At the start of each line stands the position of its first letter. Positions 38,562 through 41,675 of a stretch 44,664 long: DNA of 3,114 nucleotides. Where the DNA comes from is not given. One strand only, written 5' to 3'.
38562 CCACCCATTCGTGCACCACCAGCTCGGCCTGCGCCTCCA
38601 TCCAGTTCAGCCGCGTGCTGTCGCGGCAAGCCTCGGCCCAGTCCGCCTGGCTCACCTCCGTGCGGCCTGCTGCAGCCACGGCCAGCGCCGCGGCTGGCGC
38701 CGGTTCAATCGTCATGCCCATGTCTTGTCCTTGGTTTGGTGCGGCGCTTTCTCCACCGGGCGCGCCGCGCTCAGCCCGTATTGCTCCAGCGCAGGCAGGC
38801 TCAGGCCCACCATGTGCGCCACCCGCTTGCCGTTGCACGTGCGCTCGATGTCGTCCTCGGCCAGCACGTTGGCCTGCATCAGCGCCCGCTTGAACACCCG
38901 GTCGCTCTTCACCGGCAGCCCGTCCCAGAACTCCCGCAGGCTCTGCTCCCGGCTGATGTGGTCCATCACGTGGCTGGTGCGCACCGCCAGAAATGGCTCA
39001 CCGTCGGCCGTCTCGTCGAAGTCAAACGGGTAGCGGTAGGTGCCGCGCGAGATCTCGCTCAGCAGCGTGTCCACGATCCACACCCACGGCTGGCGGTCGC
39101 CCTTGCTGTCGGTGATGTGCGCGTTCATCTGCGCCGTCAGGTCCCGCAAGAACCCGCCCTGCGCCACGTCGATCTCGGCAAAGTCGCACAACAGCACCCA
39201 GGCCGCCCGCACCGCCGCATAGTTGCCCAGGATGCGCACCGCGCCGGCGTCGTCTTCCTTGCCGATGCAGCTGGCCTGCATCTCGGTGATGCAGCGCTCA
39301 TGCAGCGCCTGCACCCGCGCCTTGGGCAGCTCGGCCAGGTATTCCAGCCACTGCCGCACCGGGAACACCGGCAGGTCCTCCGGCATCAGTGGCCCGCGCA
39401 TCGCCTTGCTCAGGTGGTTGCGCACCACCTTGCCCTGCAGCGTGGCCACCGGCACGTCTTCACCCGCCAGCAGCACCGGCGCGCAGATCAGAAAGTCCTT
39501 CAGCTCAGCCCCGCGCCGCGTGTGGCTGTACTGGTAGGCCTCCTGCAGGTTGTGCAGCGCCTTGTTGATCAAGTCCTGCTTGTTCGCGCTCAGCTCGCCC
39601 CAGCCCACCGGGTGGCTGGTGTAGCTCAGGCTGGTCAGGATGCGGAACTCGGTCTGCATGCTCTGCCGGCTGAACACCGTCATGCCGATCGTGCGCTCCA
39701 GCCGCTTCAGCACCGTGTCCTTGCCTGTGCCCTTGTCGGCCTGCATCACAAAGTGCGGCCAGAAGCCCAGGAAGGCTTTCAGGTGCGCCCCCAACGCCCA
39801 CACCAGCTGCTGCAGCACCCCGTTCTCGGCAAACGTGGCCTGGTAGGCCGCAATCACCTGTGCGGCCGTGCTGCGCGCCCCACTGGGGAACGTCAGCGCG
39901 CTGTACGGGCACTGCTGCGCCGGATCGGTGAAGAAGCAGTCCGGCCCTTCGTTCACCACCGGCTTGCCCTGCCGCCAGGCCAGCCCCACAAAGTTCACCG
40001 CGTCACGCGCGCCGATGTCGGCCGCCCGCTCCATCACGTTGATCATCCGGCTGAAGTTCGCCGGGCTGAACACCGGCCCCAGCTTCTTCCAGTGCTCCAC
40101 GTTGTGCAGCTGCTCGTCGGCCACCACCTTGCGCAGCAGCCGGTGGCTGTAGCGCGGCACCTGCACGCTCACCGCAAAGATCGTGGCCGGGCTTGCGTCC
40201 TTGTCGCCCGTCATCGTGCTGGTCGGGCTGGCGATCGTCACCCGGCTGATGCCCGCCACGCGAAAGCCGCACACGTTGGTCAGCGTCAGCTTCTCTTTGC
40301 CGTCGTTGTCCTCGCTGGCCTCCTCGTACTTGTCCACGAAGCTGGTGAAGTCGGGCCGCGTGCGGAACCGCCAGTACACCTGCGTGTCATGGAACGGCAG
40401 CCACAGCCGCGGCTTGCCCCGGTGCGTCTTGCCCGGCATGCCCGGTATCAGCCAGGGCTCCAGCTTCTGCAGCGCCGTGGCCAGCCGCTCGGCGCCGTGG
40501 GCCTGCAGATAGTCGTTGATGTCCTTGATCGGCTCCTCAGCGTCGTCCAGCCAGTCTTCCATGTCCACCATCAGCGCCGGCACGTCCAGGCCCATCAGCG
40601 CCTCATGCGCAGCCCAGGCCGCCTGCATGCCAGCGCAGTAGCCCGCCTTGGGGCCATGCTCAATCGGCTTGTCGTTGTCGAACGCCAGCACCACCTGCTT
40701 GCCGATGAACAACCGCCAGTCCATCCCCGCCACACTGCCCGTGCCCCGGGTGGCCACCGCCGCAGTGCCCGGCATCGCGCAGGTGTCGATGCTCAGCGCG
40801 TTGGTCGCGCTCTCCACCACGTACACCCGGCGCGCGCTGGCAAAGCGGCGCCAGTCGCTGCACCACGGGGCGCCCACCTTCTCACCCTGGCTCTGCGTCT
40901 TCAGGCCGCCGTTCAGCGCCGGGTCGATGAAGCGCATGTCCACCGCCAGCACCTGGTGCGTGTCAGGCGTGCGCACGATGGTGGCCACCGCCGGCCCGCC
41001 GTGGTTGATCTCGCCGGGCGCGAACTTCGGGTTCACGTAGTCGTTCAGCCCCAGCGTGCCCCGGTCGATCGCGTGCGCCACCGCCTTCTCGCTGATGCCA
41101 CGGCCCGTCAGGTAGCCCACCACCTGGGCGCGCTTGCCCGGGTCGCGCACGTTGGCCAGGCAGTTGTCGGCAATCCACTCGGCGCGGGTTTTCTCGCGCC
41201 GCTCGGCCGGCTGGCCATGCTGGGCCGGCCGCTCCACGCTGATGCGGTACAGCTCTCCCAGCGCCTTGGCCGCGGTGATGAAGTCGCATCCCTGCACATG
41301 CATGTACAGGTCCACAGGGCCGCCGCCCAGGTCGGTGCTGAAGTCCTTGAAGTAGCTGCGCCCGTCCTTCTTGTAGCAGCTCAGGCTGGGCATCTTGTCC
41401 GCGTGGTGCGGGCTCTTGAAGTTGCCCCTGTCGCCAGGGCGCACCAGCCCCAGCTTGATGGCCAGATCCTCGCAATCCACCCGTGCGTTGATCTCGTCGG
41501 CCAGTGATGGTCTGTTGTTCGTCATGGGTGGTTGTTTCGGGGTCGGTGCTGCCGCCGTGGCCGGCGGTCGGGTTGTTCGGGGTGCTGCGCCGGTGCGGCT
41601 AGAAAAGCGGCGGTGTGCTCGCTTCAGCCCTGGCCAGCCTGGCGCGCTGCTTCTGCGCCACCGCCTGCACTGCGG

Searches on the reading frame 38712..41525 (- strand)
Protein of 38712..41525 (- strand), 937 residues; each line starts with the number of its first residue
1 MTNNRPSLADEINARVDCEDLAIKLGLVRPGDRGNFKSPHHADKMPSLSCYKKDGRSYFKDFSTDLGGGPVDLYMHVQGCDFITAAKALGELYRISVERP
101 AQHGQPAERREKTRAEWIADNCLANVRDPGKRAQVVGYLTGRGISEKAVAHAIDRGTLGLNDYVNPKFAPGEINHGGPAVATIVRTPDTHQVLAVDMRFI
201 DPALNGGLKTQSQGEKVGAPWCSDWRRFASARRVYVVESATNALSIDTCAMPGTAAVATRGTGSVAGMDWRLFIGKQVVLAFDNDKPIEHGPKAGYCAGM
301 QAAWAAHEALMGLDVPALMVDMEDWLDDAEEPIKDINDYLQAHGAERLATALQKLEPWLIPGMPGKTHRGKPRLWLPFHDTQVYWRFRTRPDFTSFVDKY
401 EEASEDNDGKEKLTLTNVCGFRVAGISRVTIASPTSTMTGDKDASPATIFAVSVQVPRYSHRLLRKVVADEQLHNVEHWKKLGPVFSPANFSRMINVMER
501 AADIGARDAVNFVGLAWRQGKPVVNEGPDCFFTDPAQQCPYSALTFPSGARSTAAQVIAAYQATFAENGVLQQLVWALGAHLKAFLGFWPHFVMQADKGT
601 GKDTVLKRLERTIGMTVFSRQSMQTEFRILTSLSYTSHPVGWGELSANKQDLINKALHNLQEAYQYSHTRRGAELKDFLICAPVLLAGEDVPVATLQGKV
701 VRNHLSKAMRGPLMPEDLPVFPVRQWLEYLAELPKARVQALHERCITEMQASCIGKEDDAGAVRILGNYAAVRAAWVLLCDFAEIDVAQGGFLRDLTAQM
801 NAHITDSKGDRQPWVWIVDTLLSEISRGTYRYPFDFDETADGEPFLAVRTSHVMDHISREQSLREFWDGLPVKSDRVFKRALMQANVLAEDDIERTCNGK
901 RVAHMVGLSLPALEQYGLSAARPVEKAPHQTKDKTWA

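Call 9: search_protein_families(library=phrogs, proteins=[window:38712-41525:-], max_evalue=0.001)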
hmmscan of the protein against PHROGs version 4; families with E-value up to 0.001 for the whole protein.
window:38712-41525:- (937 aa): 6 families
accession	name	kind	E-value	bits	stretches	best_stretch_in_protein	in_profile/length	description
phrog_5629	-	DNA, RNA and nucleotide metabolism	0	1178.6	1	10-930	5-924/930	DNA primase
phrog_47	-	DNA, RNA and nucleotide metabolism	7.2e-12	45.6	1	14-147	27-162/947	DNA primase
phrog_6444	-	DNA, RNA and nucleotide metabolism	2.1e-09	37.8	1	9-150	10-154/577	DNA primase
phrog_510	-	DNA, RNA and nucleotide metabolism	4.9e-08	33.1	1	46-352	55-357/667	DNA primase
phrog_239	-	DNA, RNA and nucleotide metabolism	6.5e-08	32.9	1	39-350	46-306/801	DNA primase/helicase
phrog_11992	-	unknown function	1.4e-06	29.7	1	9-112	4-104/177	-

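Call 12: search_dna_similar(query=window:38712-41525:-, collection=phages, mode=protein, max_rows=25)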
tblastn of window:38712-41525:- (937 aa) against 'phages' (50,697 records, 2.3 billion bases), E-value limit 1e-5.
Records with a match: 86; places in all: 86; records where one place covers at least 80% of the query: 86.
Best place of each record, by identity: <60% 86.
By first word of the organism name: Burkholderia 59; Ralstonia 26; Microcystis 1.
By host as written in the record: Ralstonia solanacearum 23; Burkholderia sp. 16; Burkholderia pseudomallei 14; Burkholderia cenocepacia 4; Burkholderia glumae 4; Burkholderia pseudomallei BP82 3; Burkholderia ambifaria strain LMG 17828 2; Burkholderia gladioli 2; and 12 more.
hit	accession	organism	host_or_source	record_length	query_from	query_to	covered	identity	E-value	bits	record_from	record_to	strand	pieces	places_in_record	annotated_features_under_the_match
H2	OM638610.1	Burkholderia phage Menos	Burkholderia cenocepacia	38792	10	918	97%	54.0%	0e+0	958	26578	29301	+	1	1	DNA primase/helicase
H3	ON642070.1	Burkholderia phage Carl1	Burkholderia cenocepacia Van1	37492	10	921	97%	53.7%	0e+0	959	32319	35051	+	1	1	primase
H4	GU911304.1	Burkholderia phage KL3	Burkholderia ambifaria strain LMG 17828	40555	10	918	97%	53.9%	0e+0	969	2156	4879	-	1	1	3: gp3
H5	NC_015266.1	Burkholderia phage KL3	Burkholderia ambifaria strain LMG 17828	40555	10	918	97%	53.9%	0e+0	969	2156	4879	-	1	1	3: DNA primase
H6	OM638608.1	Burkholderia phage Musica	Burkholderia cenocepacia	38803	10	918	97%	53.7%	0e+0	966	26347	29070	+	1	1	DNA primase/helicase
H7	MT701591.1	Burkholderia phage Mana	Burkholderia gladioli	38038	10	918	97%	53.6%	0e+0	958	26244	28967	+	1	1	DNA primase/helicase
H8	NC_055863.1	Burkholderia phage Mana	Burkholderia gladioli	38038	10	918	97%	53.6%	0e+0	958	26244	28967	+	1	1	DNA primase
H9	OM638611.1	Burkholderia phage Momento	Burkholderia cenocepacia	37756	10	918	97%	53.5%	0e+0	953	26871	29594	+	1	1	DNA primase/helicase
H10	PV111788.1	Burkholderia phage vB_SBP15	Burkholderia pseudomallei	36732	10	929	98%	52.7%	0e+0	944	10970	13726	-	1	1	toprim domain-containing protein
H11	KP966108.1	Burkholderia phage AP3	Burkholderia cenocepacia 7780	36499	10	918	97%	53.4%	0e+0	945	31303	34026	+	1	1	hypothetical protein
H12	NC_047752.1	Burkholderia phage AP3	Burkholderia cenocepacia 7780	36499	10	918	97%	53.4%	0e+0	945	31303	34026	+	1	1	DNA primase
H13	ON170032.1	Ralstonia phage YO009_3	Ralstonia solanacearum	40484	10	921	97%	53.1%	0e+0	969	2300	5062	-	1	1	record has no annotation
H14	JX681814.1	Burkholderia phage phiX216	Burkholderia pseudomallei environmental ...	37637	10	918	97%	53.3%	0e+0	946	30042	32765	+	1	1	DNA primase domain-containing protein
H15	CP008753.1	Burkholderia phage BEK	Burkholderia pseudomallei 9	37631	10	918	97%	53.3%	0e+0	946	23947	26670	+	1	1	CHC2 zinc finger family protein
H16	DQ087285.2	Burkholderia phage phiE52237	-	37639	10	918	97%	53.3%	0e+0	946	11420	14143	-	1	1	conserved hypothetical phage protein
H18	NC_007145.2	Burkholderia phage phiE52237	Burkholderia pseudomallei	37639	10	918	97%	53.3%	0e+0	946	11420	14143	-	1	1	DNA primase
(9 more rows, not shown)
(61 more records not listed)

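Call 23: get_annotated_region(hit=H5, flank=4000)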
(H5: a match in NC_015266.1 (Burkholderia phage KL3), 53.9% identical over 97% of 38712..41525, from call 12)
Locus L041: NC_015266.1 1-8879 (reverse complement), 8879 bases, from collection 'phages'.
description: Burkholderia phage KL3, complete genome.
organism: Burkholderia phage KL3 (NCBI taxid 910474)
taxonomy: Viruses; Duplodnaviria; Heunggongvirae; Uroviricota; Caudoviricetes; Peduoviridae; Kayeltresvirus; Kayeltresvirus KL3
host: Burkholderia ambifaria strain LMG 17828; source: -; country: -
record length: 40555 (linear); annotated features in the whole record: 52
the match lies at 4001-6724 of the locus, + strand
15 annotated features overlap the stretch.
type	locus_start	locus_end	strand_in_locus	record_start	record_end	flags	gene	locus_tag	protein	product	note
CDS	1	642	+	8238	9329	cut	15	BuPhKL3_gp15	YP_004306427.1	tail protein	tail protein (D)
CDS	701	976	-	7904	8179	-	14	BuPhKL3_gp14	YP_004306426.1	gp14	hypothetical protein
CDS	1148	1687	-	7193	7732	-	13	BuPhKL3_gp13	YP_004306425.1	helix-turn-helix domain-containing protein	repressor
CDS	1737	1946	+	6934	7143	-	12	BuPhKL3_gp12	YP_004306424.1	Arc-like repressor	hypothetical protein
CDS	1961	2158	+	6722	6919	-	11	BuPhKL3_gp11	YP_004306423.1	gp11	hypothetical protein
CDS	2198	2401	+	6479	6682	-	10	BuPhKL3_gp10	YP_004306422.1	gp10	hypothetical protein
CDS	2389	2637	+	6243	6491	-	9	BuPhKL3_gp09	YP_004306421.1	transcriptional regulator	transcriptional activator (Ogr)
CDS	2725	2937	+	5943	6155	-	8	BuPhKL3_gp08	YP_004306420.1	gp8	hypothetical protein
CDS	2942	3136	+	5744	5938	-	7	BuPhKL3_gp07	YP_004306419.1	gp7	hypothetical protein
CDS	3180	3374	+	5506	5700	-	6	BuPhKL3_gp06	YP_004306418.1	gp6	membrane protein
CDS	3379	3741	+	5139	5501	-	5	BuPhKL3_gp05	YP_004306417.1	gp5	hypothetical protein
CDS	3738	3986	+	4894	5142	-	4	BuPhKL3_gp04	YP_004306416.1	gp4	hypothetical protein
CDS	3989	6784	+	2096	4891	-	3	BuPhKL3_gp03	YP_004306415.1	DNA primase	zinc finger CHC2-family protein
CDS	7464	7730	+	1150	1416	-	2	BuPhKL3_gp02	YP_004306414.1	excisionase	hypothetical protein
CDS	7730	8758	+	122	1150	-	1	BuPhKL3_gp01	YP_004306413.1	integrase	-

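Call 24: get_annotated_region(hit=H18, flank=4000)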
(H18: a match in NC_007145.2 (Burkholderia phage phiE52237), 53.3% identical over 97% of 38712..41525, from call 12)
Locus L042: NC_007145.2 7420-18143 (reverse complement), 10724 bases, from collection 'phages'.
description: Burkholderia prophage phi52237, complete genome.
organism: Burkholderia phage phiE52237 (NCBI taxid 2681592)
taxonomy: Viruses; Duplodnaviria; Heunggongvirae; Uroviricota; Caudoviricetes; Peduoviridae; Tigrvirus; Tigrvirus phi52237
host: Burkholderia pseudomallei; source: -; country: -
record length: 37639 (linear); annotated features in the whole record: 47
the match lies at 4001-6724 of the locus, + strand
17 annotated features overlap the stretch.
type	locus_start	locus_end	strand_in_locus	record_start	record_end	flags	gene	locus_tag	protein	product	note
CDS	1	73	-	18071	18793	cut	-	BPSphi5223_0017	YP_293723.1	membrane protein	gp24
CDS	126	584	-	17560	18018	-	-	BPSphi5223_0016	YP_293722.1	helix-turn-helix domain-containing protein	gp23; identified by match to protein family HMM PF01381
CDS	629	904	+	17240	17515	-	-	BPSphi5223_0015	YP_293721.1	Arc-like repressor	gp22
CDS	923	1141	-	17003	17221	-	-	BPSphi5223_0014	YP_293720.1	hypothetical protein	gp21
CDS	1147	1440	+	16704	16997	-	-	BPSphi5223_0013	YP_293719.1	transcriptional regulator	gp20; identified by match to protein family HMM PF04606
CDS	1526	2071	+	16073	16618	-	-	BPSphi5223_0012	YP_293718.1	anti-repressor Ant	gp19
CDS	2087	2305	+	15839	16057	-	-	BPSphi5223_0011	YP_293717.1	hypothetical protein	gp18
CDS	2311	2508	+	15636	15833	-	-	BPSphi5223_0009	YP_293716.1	hypothetical protein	gp17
CDS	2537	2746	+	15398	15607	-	-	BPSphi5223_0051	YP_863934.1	membrane protein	gp16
CDS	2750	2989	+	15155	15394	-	-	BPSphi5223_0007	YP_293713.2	hypothetical protein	gp15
CDS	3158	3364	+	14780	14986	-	-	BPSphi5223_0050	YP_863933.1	hypothetical protein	gp14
CDS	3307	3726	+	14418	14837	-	-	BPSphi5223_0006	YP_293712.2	hypothetical protein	gp13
CDS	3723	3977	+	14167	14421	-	-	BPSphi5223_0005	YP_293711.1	hypothetical protein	gp12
CDS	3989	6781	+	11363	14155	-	-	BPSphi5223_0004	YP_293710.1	DNA primase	gp11; identified by match to protein family HMM PF01807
CDS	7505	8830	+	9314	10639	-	-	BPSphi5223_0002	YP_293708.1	integrase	gp10; identified by match to protein family HMM PF00589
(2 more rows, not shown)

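Call 28: search_protein_families(library=pfam, proteins=[window:38712-41525:-], max_evalue=0.1)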
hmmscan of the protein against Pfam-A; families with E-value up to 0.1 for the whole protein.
window:38712-41525:- (937 aa): 3 families
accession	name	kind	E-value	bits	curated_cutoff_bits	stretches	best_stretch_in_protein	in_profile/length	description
PF13362.12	Toprim_3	-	8.3e-15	55.4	27.2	1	234-346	2-95/95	Toprim domain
PF01807.25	Zn_ribbon_DnaG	-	9.6e-05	22.6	24.9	1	10-98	7-94/98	CHC2 zinc finger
PF13155.12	Toprim_2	-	0.0042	17.9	22.1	1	235-286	1-53/88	Toprim-like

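Call 29: search_solved_structures(query=window:38712-41525:-, max_evalue=1, show_alignments=1)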
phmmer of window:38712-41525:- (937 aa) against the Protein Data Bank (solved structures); distinct sequences matched with E-value up to 1: 1.
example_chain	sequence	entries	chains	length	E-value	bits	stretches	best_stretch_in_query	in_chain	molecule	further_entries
1d0q_A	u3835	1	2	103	0.062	14.4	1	14-90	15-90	DNA PRIMASE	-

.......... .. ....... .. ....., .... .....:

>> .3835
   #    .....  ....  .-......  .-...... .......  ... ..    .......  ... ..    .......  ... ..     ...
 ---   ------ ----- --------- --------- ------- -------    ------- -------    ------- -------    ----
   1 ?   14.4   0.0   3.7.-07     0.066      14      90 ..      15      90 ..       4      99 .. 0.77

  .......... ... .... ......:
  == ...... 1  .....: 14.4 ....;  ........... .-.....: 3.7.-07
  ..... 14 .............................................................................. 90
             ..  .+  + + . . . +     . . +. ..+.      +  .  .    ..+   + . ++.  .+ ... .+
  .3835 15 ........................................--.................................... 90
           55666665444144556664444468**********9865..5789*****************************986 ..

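Call 35: find_related_loci(query=window:38712-41525:-, collection=viral_contigs, flank=3500)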
Query window:38712-41525:- (937 aa) in viral_contigs; peptide patterns used: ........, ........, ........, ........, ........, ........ (x = any residue, [..] = any of these).
15 stretches matched a pattern; 6 encode a relative of the query (tblastn E <= 1e-3); 6 distinct loci.
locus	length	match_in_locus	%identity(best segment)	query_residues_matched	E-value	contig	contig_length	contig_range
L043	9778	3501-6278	85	1-929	0e+0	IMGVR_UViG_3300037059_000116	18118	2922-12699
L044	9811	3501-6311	84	1-934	0e+0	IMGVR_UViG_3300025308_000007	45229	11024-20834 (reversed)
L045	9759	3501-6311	83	1-936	0e+0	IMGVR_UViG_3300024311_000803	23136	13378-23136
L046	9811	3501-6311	83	1-936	0e+0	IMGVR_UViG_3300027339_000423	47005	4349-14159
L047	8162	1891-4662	49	11-928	0e+0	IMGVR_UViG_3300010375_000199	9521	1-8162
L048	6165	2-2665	51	43-926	0e+0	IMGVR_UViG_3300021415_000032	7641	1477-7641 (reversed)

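Call 67: search_solved_structures(query=A2, max_evalue=10, show_alignments=0)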
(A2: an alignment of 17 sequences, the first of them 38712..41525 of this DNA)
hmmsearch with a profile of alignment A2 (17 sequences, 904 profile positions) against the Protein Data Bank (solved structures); distinct sequences matched with E-value up to 10: 2.
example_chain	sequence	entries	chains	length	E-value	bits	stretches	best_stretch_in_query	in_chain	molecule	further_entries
2au3_A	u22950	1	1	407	3.9e-07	31.9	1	1-132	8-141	DNA primase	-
1d0q_A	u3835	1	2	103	0.0045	18.4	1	3-88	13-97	DNA PRIMASE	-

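Call 68: search_protein_families(library=ncbifam, proteins=[window:38712-41525:-], max_evalue=0.01)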
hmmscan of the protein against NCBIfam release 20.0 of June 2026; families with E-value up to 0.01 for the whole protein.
window:38712-41525:- (937 aa): 1 family
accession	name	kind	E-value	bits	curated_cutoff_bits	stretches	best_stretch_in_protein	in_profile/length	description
TIGR01391.1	dnaG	equivalog_domain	2.1e-10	40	283.6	1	10-150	8-151/414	DNA primase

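Call 77: get_annotated_region(hit=H13, flank=2000)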
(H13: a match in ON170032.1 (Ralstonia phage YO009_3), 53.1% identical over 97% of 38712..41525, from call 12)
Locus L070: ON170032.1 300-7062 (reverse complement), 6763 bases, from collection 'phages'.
description: UNVERIFIED_ORG: Ralstonia phage YO009_3 sequence.
organism: Ralstonia phage YO009_3 (NCBI taxid 2935113)
taxonomy: Viruses; Duplodnaviria; Heunggongvirae; Uroviricota; Caudoviricetes; Peduoviridae; Aresaunavirus
host: Ralstonia solanacearum; source: potato; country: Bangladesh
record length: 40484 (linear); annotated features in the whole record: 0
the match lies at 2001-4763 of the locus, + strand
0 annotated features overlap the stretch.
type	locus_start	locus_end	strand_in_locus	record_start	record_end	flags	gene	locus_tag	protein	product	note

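Call 78: get_annotated_region(hit=H2, flank=2000)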
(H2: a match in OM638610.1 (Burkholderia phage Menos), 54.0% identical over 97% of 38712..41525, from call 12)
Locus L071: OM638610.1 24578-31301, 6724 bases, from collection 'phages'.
description: Burkholderia phage Menos, complete genome.
organism: Burkholderia phage Menos (NCBI taxid 2924900)
taxonomy: Viruses; Duplodnaviria; Heunggongvirae; Uroviricota; Caudoviricetes; Peduoviridae
host: Burkholderia cenocepacia; source: soil samples; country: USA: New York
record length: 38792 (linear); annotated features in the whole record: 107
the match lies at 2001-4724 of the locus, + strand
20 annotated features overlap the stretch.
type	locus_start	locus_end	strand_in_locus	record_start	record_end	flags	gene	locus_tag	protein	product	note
CDS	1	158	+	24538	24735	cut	-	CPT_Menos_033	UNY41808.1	hypothetical protein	-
regulatory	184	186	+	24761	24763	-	-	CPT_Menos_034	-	ribosome_binding_site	-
CDS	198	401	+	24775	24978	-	-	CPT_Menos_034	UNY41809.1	hypothetical protein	-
regulatory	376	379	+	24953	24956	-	-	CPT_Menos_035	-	ribosome_binding_site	-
CDS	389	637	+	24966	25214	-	-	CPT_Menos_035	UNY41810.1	Ogr/Delta-like zinc finger family protein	IPR007684 Ogr/Delta-like zinc finger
regulatory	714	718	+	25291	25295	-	-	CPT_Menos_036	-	ribosome_binding_site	-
CDS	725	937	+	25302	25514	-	-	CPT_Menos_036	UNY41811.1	hypothetical protein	-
regulatory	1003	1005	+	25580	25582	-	-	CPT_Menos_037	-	ribosome_binding_site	-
CDS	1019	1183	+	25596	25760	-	-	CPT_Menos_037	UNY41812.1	hypothetical protein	-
regulatory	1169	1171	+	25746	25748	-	-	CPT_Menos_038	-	ribosome_binding_site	-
CDS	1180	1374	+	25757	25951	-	-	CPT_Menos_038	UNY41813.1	hypothetical protein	-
regulatory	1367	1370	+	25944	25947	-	-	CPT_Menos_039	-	ribosome_binding_site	-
CDS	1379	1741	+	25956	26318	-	-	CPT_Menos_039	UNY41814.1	hypothetical protein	-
regulatory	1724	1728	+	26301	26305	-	-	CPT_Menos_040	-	ribosome_binding_site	-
CDS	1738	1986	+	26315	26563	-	-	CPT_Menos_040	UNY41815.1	hypothetical protein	-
CDS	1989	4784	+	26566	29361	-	-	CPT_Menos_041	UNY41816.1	DNA primase/helicase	HHpred 5DGK_A Active helicase, Probability 99.94; primase 2AU3_A DNA primase, Probability 99.91; 1NUI_A DNA ...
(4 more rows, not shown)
